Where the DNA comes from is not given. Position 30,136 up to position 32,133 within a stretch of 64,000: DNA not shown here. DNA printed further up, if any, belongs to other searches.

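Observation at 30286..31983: Cyanobacterial-type phenylalanine ammonia-lyase in a non-cyanobacterial host, with no pathway neighbours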

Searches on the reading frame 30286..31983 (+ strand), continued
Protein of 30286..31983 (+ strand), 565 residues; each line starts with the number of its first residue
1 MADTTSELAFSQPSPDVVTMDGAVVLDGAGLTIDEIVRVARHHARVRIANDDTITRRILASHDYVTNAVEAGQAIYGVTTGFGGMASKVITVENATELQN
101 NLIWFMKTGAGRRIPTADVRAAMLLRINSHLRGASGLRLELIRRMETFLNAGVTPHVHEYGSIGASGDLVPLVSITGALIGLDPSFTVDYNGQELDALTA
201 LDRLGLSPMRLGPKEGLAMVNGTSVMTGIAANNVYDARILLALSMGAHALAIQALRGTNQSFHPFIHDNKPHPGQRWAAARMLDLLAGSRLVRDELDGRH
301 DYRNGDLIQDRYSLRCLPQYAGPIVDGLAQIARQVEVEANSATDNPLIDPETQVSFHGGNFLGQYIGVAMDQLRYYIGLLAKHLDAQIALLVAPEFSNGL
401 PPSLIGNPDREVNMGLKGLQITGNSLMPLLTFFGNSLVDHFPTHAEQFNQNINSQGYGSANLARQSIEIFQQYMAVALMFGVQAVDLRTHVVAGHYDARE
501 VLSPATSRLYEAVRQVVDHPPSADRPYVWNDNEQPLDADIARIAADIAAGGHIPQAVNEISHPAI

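Call 44: find_encoding_contigs(protein=P0008, flank=7000, max_places=1)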
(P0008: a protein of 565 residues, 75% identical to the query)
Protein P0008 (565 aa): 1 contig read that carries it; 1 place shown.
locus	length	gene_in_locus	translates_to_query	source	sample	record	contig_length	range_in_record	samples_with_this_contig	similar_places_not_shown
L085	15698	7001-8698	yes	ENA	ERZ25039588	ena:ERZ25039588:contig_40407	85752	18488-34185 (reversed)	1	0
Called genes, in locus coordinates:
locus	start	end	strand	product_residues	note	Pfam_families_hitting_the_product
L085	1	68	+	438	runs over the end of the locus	PF01558:POR, PF01855:POR_N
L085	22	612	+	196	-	PF17147:PFOR_II (weak)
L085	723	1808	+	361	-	PF02775:TPP_enzyme_C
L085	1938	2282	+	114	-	PF00571:CBS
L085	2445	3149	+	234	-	PF08331:QueG_DUF1730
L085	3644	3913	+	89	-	-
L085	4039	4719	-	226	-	PF01734:Patatin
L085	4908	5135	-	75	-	PF00583:Acetyltransf_1, PF13508:Acetyltransf_7 (weak)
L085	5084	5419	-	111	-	-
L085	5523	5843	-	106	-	-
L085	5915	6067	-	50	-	-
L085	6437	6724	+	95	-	PF12802:MarR_2 (weak), PF01047:MarR, PF01325:Fe_dep_repress (weak), PF13404:HTH_AsnC-type, PF13412:HTH_24, PF08279:HTH_11 (weak), PF09339:HTH_IclR (weak)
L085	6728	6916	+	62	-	PF01037:AsnC_trans_reg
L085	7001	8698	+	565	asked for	PF00221:Lyase_aromatic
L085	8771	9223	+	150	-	PF01575:MaoC_dehydratas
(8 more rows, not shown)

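Call 45: find_encoding_contigs(protein=P0063, flank=7000, max_places=1)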
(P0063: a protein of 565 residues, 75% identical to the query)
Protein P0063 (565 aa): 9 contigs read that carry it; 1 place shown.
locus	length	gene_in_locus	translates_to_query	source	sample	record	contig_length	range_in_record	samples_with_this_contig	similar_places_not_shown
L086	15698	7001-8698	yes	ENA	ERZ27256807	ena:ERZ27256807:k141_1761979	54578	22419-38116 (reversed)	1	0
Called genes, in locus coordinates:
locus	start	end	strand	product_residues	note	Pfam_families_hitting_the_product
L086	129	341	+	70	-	-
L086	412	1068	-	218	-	PF01386:Ribosomal_L25p, PF14693:Ribosomal_TL5_C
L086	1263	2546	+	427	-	PF03453:MoeA_N, PF00994:MoCF_biosynth, PF03454:MoeA_C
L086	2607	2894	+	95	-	-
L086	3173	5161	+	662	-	PF22039:HUTI_composite_bact (weak), PF01979:Amidohydro_1, PF07969:Amidohydro_3, PF01928:CYTH (weak)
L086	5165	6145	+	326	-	PF05448:AXE1, PF02129:Peptidase_S15, PF00561:Abhydrolase_1 (weak), PF00326:Peptidase_S9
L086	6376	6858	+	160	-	PF12802:MarR_2 (weak), PF13404:HTH_AsnC-type, PF13412:HTH_24, PF01047:MarR, PF08279:HTH_11 (weak), PF12840:HTH_20 (weak), PF09339:HTH_IclR (weak), PF01037:AsnC_trans_reg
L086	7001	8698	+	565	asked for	PF00221:Lyase_aromatic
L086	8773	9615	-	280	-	PF05685:Uma2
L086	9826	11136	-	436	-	PF00919:UPF0004, PF04055:Radical_SAM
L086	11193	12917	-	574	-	PF26549:Tricorn_N (weak), PF26550:Tricorn_2nd, PF26549:Tricorn_N, PF07676:PD40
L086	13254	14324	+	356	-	-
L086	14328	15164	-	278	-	PF00565:SNase, PF00932:LTD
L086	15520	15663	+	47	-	-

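Call 46: find_encoding_contigs(protein=P0115, flank=7000, max_places=1)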
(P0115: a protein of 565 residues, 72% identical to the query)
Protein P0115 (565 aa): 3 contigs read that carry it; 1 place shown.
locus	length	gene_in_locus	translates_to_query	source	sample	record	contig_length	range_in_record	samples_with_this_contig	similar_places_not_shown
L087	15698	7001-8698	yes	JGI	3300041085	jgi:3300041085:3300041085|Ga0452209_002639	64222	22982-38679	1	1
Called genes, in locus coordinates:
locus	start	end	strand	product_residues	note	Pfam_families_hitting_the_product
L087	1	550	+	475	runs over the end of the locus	PF00672:HAMP, PF00512:HisKA, PF02518:HATPase_c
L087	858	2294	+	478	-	PF00089:Trypsin, PF13365:Trypsin_2, PF00595:PDZ, PF13180:PDZ_2, PF17820:PDZ_6, PF00595:PDZ, PF13180:PDZ_2 (weak), PF17820:PDZ_6, +1 more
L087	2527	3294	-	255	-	PF00106:adh_short, PF08659:KR, PF01370:Epimerase (faint), PF13561:adh_short_C2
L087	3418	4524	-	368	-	PF04909:Amidohydro_2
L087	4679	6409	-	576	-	-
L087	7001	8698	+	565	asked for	PF00221:Lyase_aromatic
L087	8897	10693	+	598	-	PF01979:Amidohydro_1, PF07969:Amidohydro_3 (faint), PF13382:Adenine_deam_C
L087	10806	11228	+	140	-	PF03061:4HBT (weak)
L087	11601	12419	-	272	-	PF00512:HisKA (weak), PF02518:HATPase_c, PF13589:HATPase_c_3 (weak)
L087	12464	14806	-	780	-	PF00989:PAS, PF08447:PAS_3, PF13426:PAS_9, PF00989:PAS, PF08448:PAS_4, PF13426:PAS_9, PF01590:GAF, PF13185:GAF_2, +5 more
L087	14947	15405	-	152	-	PF01842:ACT (weak), PF13291:ACT_4 (faint), PF13840:ACT_7 (faint), PF19571:ACT_8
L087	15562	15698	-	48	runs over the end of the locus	-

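Call 47: find_encoding_contigs(protein=P0028, flank=7000, max_places=1)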
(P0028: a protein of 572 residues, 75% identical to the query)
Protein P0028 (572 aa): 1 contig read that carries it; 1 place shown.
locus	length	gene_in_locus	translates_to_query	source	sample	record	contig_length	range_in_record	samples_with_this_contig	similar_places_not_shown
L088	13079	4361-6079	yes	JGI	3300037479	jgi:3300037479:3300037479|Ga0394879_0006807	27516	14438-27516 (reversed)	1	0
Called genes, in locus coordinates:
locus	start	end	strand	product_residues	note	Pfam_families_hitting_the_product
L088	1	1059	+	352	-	?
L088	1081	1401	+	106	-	-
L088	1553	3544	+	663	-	PF01979:Amidohydro_1, PF07969:Amidohydro_3, PF01928:CYTH (weak)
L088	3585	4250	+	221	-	PF01047:MarR (weak), PF09339:HTH_IclR (weak), PF13404:HTH_AsnC-type, PF13412:HTH_24, PF01037:AsnC_trans_reg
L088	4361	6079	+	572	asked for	PF00221:Lyase_aromatic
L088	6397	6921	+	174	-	PF11695:DUF3291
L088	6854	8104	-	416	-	PF00919:UPF0004, PF04055:Radical_SAM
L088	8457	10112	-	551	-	PF00930:DPPIV_N (faint), PF26550:Tricorn_2nd, PF25174:Beta-prop_THOC3 (weak), PF26549:Tricorn_N, PF07676:PD40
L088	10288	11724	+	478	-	-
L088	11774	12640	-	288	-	PF00565:SNase, PF00932:LTD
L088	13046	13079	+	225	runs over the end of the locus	-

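Call 58: search_protein_families(library=pfam, proteins=[L040:8271-9626:+, L040:11695-12492:+, L040:12629-14434:+, L062:53-496:+, L062:2341-3273:+, L067:11731-12642:+, L067:12796-13371:+, L067:9582-9884:+, L041:1914-2810:+, L041:2861-3946:+], max_evalue=0.00001)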
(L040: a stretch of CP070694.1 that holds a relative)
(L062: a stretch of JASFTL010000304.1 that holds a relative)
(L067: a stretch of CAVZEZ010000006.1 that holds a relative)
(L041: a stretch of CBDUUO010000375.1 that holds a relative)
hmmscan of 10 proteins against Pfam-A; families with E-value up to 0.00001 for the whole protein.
L040:8271-9626:+ (451 aa): 1 family
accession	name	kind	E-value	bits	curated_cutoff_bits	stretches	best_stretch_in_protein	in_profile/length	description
PF04101.22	Glyco_tran_28_C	-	2.6e-06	28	22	1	325-426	44-144/166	Glycosyltransferase family 28 C-terminal domain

L040:11695-12492:+ (265 aa): 3 families
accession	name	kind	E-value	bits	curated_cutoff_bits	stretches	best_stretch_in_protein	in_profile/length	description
PF12146.15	Hydrolase_4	-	4.4e-16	59.3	27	1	35-148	9-130/239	Serine aminopeptidase, S33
PF00561.26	Abhydrolase_1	-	7.3e-14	52.5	25.8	1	35-178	5-151/245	alpha/beta hydrolase fold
PF12697.13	Abhydrolase_6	-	1.5e-13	52.3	26.3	1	35-167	3-130/217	Alpha/beta hydrolase family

L040:12629-14434:+ (601 aa): 3 families
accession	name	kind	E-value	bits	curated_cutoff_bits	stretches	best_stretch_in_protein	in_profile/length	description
PF05746.21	DALR_1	-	3.4e-36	124.3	22.3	1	481-601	1-117/117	DALR anticodon binding domain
PF00750.26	tRNA-synt_1d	-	3.7e-27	95.6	23.3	1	160-450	13-304/349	tRNA synthetases class I (R), catalytic domain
PF03485.21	Arg_tRNA_synt_N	-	3.2e-23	82.6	21.5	1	58-139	9-85/85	Arginyl tRNA synthetase N terminal domain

L062:53-496:+ (147 aa): 3 families
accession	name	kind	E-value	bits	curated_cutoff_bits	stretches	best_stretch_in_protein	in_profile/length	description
PF00534.26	Glycos_transf_1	-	1.9e-27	96.4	26.4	1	1-95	65-159/172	Glycosyl transferases group 1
PF13692.12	Glyco_trans_1_4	-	9.5e-26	91.2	27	1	3-92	54-140/142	Glycosyl transferases group 1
PF20706.3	GT4-conflict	-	4.6e-10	39.5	26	1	26-120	279-384/385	Family 4 Glycosyltransferase in conflict systems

L062:2341-3273:+ (310 aa): 3 families
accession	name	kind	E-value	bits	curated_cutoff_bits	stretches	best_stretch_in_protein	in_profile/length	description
PF12697.13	Abhydrolase_6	-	5.1e-19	70.2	26.3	1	45-296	3-215/217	Alpha/beta hydrolase family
PF00561.26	Abhydrolase_1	-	3.9e-17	63.2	25.8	1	45-292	5-245/245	alpha/beta hydrolase fold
PF12146.15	Hydrolase_4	-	4.8e-15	55.9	27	1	45-158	9-130/239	Serine aminopeptidase, S33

L067:11731-12642:+ (303 aa): 3 families
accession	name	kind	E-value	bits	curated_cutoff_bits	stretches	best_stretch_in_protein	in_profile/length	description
PF12697.13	Abhydrolase_6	-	4.8e-18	67.1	26.3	1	35-286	3-216/217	Alpha/beta hydrolase family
PF00561.26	Abhydrolase_1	-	4.6e-15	56.4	25.8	1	35-280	5-244/245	alpha/beta hydrolase fold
PF12146.15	Hydrolase_4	-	2.9e-14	53.4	27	1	35-274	9-232/239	Serine aminopeptidase, S33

L067:12796-13371:+ (191 aa): 1 family
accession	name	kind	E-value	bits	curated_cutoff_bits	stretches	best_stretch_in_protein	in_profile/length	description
PF00160.26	Pro_isomerase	-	1.4e-50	172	21.7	1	29-189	2-159/159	Cyclophilin type peptidyl-prolyl cis-trans isomerase/CLD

L067:9582-9884:+ (100 aa): 0 families

L041:1914-2810:+ (298 aa): 3 families
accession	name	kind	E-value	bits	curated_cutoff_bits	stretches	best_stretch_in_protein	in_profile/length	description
PF12697.13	Abhydrolase_6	-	2.3e-18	68.1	26.3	1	32-284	3-216/217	Alpha/beta hydrolase family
PF12146.15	Hydrolase_4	-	1.8e-17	63.9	27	1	32-278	9-238/239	Serine aminopeptidase, S33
PF00561.26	Abhydrolase_1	-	4.8e-17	62.9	25.8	1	32-279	5-245/245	alpha/beta hydrolase fold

L041:2861-3946:+ (361 aa): 1 family
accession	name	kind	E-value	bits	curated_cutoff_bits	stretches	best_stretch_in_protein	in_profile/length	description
PF02653.21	BPD_transp_2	-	4.1e-38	131.5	26.8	1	53-337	2-268/269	Branched-chain amino acid transport system / permease component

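Call 67: search_protein_families(library=pfam, proteins=[L045:11739-13259:+, L029:11761-13755:+, L053:12180-13703:+, L080:11718-13226:+, P0122, P0123, P0124, P0125, P0136], max_evalue=0.00001)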
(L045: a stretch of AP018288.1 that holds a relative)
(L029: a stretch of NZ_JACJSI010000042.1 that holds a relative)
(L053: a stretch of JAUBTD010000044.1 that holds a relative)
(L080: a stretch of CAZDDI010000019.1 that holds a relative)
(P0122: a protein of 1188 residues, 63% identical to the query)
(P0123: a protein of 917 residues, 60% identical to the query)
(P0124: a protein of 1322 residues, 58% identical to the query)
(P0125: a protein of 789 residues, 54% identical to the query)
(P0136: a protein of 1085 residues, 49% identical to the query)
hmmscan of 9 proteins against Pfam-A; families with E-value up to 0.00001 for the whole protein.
L045:11739-13259:+ (506 aa): 2 families
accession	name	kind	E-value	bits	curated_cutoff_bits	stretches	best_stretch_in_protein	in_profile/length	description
PF00501.34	AMP-binding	-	3.2e-100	336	29.9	1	12-362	6-384/384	AMP-binding enzyme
PF13193.12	AMP-binding_C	-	1.3e-23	84.1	24.5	1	412-487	1-76/76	AMP-binding enzyme C-terminal domain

L029:11761-13755:+ (664 aa): 3 families
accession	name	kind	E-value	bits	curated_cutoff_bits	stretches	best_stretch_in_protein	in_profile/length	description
PF00501.34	AMP-binding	-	3.9e-99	332.5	29.9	1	14-363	8-384/384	AMP-binding enzyme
PF13193.12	AMP-binding_C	-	1.6e-22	80.6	24.5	1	413-488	1-76/76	AMP-binding enzyme C-terminal domain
PF00550.31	PP-binding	-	2.2e-12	47.5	20.8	1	530-595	2-67/67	Phosphopantetheine attachment site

L053:12180-13703:+ (507 aa): 2 families
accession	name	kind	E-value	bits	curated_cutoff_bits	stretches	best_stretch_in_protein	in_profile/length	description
PF00501.34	AMP-binding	-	1.6e-102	343.7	29.9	1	8-362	2-384/384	AMP-binding enzyme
PF13193.12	AMP-binding_C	-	8.7e-22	78.3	24.5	1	412-487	1-76/76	AMP-binding enzyme C-terminal domain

L080:11718-13226:+ (502 aa): 2 families
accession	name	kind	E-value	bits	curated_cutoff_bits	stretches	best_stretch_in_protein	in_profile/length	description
PF00501.34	AMP-binding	-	1.7e-99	333.7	29.9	1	9-363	3-384/384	AMP-binding enzyme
PF13193.12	AMP-binding_C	-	4.6e-20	72.7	24.5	1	413-489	1-76/76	AMP-binding enzyme C-terminal domain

P0122 (1188 aa): 4 families
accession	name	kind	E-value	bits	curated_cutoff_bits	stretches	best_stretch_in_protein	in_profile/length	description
PF00221.24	Lyase_aromatic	-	1.1e-141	473.2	27.3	1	19-481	1-452/466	Aromatic amino acid lyase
PF00501.34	AMP-binding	-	5.2e-96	322.2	29.9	1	582-931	8-384/384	AMP-binding enzyme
PF13193.12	AMP-binding_C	-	4.9e-19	69.5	24.5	1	981-1056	1-76/76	AMP-binding enzyme C-terminal domain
PF00550.31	PP-binding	-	1.1e-12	48.4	20.8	1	1100-1165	3-67/67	Phosphopantetheine attachment site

P0123 (917 aa): 1 family
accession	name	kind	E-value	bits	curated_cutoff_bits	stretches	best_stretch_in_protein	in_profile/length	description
PF00221.24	Lyase_aromatic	-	4.7e-144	481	27.3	1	384-867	1-465/466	Aromatic amino acid lyase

P0124 (1322 aa): 3 families
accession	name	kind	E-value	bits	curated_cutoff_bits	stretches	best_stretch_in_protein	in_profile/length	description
PF00221.24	Lyase_aromatic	-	2.3e-142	475.4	27.3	1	788-1246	1-448/466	Aromatic amino acid lyase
PF00501.34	AMP-binding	-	9e-13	48.2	29.9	1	96-247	160-329/384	AMP-binding enzyme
PF13193.12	AMP-binding_C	-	1.9e-12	48.4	24.5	1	320-394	4-76/76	AMP-binding enzyme C-terminal domain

P0125 (789 aa): 5 families
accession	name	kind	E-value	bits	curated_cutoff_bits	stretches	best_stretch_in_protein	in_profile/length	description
PF00221.24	Lyase_aromatic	-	1.8e-140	469.2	27.3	1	257-719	1-453/466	Aromatic amino acid lyase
PF00975.26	Thioesterase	-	1.1e-48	166.9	26.4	1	10-228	2-221/226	Thioesterase domain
PF00561.26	Abhydrolase_1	-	2e-10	41.2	25.8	1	34-91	28-87/245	alpha/beta hydrolase fold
PF12697.13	Abhydrolase_6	-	4.1e-10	41.1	26.3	1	33-219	25-208/217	Alpha/beta hydrolase family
PF12146.15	Hydrolase_4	-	3.5e-08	33.5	27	1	35-91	33-94/239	Serine aminopeptidase, S33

P0136 (1085 aa): 3 families
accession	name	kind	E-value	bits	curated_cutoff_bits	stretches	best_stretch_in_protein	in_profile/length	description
PF00221.24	Lyase_aromatic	-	2.2e-138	462.3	27.3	1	559-1012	1-455/466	Aromatic amino acid lyase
PF00501.34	AMP-binding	-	9.9e-98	327.9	29.9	1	26-401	1-384/384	AMP-binding enzyme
PF13193.12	AMP-binding_C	-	6.8e-22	78.6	24.5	1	453-527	2-76/76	AMP-binding enzyme C-terminal domain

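Call 68: find_encoding_contigs(protein=P0015, flank=5000, max_places=1)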
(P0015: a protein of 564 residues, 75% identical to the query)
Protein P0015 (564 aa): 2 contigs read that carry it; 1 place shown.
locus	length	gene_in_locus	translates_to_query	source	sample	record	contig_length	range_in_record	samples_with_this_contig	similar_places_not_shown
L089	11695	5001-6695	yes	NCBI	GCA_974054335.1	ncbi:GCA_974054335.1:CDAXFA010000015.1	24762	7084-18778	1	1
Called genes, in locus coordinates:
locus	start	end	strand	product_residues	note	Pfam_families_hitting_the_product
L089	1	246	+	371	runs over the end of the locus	PF08331:QueG_DUF1730, PF13484:Fer4_16, PF13646:HEAT_2 (weak)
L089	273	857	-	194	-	-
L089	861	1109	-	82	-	-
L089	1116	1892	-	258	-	-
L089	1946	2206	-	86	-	PF04326:SLFN_AlbA_2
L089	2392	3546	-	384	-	PF01734:Patatin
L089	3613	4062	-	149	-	-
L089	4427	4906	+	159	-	PF01047:MarR, PF12802:MarR_2 (weak), PF13404:HTH_AsnC-type, PF13412:HTH_24, PF13291:ACT_4 (faint), PF01037:AsnC_trans_reg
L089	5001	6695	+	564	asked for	PF00221:Lyase_aromatic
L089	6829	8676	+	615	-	PF00501:AMP-binding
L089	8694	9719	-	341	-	PF00005:ABC_tran, PF13304:AAA_21 (weak), PF08402:TOBE_2 (weak)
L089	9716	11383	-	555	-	PF00528:BPD_transp_1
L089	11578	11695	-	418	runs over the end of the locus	PF01547:SBP_bac_1, PF13531:SBP_bac_11, PF13416:SBP_bac_8, PF13343:SBP_bac_6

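Call 69: find_encoding_contigs(protein=P0033, flank=5000, max_places=1)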
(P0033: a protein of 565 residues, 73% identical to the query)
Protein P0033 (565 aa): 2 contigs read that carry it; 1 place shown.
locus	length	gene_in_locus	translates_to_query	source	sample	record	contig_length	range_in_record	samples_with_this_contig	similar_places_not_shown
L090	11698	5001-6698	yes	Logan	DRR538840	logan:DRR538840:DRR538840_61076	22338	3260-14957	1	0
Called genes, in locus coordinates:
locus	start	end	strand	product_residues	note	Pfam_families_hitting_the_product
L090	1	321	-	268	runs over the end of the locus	-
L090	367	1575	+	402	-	PF28040:DUF8367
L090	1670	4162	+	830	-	-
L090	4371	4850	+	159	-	PF12802:MarR_2 (weak), PF13404:HTH_AsnC-type, PF13412:HTH_24, PF01047:MarR (weak), PF09339:HTH_IclR (weak), PF01037:AsnC_trans_reg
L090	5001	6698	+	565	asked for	PF00221:Lyase_aromatic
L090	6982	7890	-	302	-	PF00069:Pkinase, PF07714:PK_Tyr_Ser-Thr, PF03109:ABC1 (weak)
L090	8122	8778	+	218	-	PF16697:Yop-YscD_cpl, PF00498:FHA, PF00486:Trans_reg_C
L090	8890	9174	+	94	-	PF04255:DUF433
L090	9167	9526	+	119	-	PF18480:DUF5615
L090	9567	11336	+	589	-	PF00496:SBP_bac_5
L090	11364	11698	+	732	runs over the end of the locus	PF00072:Response_reg, PF08448:PAS_4 (weak), PF01590:GAF, PF13185:GAF_2, PF13492:GAF_3, PF00512:HisKA, PF02518:HATPase_c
